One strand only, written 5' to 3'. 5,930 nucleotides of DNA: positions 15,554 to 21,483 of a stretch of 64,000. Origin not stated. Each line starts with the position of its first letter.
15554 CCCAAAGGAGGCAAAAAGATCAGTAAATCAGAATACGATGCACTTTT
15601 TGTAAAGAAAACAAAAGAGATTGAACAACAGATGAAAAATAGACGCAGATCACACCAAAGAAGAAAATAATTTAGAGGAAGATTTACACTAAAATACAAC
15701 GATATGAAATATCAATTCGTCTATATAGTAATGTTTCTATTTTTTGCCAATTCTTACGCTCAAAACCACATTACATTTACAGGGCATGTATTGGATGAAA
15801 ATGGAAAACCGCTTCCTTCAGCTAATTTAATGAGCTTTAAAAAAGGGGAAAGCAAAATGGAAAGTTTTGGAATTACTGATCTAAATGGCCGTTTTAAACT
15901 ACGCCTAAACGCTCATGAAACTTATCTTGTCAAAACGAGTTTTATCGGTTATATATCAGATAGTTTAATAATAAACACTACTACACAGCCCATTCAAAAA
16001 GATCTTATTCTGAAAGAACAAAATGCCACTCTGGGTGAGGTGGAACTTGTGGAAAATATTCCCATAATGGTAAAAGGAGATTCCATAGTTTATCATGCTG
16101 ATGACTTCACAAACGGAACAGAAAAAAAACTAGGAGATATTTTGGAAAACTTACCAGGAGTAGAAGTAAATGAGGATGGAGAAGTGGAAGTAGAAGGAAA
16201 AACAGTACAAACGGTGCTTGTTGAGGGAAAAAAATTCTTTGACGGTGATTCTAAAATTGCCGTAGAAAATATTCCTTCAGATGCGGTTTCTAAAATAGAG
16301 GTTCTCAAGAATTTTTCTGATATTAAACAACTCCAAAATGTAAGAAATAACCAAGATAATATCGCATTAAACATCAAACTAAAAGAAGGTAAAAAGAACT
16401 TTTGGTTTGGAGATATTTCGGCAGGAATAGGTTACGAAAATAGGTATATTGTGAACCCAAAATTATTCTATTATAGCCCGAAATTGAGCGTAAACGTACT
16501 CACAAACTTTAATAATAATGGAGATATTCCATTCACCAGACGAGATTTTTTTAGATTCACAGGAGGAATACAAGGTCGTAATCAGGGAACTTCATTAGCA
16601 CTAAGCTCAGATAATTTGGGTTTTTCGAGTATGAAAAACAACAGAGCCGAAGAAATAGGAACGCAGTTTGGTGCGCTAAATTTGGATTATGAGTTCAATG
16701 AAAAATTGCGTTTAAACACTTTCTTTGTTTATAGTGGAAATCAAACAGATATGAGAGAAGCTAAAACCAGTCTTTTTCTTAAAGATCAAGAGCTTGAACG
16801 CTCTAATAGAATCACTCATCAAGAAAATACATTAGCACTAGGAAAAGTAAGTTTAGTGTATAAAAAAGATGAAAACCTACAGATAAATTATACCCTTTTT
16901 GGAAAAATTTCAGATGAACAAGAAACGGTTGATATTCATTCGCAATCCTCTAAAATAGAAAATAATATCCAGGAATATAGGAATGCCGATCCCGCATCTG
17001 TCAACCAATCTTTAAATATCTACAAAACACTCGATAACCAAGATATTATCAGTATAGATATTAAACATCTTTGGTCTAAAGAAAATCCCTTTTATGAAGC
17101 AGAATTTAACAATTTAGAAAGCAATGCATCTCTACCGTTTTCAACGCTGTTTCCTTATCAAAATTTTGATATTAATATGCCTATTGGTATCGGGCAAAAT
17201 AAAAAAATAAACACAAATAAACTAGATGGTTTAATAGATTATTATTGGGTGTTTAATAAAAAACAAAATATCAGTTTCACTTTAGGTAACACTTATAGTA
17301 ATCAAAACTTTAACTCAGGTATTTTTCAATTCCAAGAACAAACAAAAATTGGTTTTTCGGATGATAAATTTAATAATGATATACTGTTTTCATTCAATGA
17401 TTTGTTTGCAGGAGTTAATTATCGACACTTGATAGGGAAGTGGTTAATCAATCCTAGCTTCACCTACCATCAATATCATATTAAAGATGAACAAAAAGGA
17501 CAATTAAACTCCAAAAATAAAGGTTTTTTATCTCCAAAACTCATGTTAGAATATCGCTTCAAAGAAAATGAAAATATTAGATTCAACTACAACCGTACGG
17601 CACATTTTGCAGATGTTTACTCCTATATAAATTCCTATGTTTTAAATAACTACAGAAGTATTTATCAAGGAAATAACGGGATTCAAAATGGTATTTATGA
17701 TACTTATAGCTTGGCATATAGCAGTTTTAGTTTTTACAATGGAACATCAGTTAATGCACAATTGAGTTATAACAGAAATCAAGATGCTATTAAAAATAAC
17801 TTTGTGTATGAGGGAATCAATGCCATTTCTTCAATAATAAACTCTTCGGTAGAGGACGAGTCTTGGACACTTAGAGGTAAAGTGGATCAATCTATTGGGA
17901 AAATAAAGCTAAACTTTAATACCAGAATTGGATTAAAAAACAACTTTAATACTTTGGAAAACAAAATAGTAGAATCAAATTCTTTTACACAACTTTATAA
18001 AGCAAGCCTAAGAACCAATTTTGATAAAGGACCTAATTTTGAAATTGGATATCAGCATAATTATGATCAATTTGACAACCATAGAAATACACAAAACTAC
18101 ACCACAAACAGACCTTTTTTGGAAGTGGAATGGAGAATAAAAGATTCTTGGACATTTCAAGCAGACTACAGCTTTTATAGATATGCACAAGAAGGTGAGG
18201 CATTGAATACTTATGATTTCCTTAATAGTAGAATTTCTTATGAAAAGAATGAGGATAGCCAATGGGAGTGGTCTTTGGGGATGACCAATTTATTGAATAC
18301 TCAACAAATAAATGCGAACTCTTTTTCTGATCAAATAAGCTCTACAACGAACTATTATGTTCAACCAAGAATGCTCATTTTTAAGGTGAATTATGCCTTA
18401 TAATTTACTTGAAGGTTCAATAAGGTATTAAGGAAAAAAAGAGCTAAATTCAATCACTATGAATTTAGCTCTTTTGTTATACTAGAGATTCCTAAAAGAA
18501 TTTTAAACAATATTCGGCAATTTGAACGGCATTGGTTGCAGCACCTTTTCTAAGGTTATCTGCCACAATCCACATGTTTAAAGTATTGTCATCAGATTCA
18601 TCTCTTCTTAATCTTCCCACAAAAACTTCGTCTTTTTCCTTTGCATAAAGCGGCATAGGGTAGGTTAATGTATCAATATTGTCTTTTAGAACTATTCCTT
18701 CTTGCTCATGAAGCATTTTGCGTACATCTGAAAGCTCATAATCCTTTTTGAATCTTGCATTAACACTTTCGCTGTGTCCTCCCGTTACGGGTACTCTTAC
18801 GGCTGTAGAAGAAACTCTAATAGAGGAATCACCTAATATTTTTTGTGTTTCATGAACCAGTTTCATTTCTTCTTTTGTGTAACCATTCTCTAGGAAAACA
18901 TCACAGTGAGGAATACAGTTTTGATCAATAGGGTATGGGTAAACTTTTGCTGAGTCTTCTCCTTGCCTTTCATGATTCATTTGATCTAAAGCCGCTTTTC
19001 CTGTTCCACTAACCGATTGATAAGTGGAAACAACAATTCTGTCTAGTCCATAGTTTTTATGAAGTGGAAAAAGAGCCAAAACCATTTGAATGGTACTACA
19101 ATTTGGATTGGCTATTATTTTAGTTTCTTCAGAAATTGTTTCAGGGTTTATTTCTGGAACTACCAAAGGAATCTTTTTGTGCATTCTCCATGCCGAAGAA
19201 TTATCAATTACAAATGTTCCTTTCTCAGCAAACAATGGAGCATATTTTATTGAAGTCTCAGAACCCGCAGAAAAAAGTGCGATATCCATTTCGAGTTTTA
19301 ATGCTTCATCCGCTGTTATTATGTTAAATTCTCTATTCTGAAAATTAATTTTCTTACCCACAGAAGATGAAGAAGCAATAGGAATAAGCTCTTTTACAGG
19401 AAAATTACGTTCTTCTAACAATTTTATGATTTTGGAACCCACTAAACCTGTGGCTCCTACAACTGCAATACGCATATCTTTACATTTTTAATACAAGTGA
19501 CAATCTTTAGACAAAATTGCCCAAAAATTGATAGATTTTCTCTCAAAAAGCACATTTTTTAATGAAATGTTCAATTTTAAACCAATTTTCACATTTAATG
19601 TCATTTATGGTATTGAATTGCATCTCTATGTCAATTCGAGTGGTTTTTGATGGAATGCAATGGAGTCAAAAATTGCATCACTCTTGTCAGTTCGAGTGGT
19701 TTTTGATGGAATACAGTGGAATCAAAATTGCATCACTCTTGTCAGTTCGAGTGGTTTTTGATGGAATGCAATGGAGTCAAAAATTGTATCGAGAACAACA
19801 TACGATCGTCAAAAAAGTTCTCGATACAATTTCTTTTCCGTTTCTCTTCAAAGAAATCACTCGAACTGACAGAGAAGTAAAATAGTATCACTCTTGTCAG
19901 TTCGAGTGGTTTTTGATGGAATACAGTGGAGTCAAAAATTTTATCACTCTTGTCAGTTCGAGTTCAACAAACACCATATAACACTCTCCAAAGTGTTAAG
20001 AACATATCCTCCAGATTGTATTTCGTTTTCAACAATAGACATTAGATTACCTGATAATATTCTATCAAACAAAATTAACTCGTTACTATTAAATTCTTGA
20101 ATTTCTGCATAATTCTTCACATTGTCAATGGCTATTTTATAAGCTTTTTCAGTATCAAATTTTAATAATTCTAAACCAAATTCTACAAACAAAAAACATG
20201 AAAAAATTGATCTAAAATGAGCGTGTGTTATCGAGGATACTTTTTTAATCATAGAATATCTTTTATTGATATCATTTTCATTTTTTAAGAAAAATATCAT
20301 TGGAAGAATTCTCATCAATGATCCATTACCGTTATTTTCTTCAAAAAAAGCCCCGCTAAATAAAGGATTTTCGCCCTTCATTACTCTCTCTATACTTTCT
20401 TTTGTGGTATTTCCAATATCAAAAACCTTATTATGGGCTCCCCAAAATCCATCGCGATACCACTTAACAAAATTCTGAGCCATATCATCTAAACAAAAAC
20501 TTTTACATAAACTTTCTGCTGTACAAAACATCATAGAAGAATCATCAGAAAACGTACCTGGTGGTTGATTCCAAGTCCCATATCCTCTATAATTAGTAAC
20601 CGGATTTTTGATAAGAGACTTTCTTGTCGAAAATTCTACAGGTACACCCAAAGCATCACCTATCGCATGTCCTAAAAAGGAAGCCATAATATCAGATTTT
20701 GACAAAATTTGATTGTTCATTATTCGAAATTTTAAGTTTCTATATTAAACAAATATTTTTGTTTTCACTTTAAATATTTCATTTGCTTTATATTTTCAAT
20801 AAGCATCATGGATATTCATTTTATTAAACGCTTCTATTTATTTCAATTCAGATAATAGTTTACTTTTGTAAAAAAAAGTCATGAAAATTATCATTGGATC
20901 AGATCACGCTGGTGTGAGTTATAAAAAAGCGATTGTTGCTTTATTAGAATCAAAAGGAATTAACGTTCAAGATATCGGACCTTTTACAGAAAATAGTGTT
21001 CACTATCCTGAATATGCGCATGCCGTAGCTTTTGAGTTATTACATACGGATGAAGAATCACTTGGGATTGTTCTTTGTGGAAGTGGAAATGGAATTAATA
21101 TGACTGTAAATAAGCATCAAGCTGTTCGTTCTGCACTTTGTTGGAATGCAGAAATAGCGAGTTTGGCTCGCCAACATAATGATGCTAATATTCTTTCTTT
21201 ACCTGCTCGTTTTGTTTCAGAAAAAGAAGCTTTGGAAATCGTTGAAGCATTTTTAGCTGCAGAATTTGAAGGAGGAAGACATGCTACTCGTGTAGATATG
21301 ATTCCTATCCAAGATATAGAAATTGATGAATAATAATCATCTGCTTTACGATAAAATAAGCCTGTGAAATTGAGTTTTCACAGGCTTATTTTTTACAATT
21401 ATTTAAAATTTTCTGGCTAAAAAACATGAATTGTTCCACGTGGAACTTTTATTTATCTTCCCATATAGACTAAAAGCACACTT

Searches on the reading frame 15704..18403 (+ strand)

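Call 84: search_protein_families(library=pfam, proteins=[window:15704-18403:+], max_evalue=0.0001)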
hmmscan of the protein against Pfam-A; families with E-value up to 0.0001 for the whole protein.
window:15704-18403:+ (899 aa): 2 families
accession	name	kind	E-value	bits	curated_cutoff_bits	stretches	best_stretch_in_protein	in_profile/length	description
PF13715.12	CarbopepD_reg_2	-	7e-10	39.2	32.2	1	26-113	2-86/88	CarboxypepD_reg-like domain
PF13620.12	CarboxypepD_reg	-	6.5e-07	30.1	32.3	1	25-87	2-63/82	Carboxypeptidase regulatory-like domain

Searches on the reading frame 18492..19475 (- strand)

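Call 84: search_protein_families(library=pfam, proteins=[window:18492-19475:-], max_evalue=0.0001)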
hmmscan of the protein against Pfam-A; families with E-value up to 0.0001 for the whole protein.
window:18492-19475:- (327 aa): 2 families
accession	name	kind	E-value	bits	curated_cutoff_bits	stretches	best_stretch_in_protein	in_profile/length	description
PF02774.23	Semialdhyde_dhC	-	5.5e-48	164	26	1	135-310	1-184/184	Semialdehyde dehydrogenase, dimerisation domain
PF01118.30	Semialdhyde_dh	-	1.6e-32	112.9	26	1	2-115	1-119/121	Semialdehyde dehydrogenase, NAD binding domain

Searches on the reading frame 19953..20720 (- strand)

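Call 84: search_protein_families(library=pfam, proteins=[window:19953-20720:-], max_evalue=0.0001)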
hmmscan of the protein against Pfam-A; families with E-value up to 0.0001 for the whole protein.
window:19953-20720:- (255 aa): 1 family
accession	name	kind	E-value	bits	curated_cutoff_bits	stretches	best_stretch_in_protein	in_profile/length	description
PF03747.19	ADP_ribosyl_GH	-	2.3e-47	162.5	26.2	1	14-253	2-245/287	ADP-ribosylglycohydrolase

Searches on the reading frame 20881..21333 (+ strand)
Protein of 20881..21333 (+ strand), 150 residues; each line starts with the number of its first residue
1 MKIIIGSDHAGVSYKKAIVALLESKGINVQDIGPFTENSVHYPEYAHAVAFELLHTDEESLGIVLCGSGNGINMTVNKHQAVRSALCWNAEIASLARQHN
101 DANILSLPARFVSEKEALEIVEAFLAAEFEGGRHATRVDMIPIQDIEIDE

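Call 84: search_protein_families(library=pfam, proteins=[window:20881-21333:+], max_evalue=0.0001)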
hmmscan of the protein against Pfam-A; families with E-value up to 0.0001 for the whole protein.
window:20881-21333:+ (150 aa): 1 family
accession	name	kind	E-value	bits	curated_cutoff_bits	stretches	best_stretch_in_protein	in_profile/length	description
PF02502.23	LacAB_rpiB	-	9.7e-53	178.3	24.7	1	3-141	1-138/138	Ribose/Galactose Isomerase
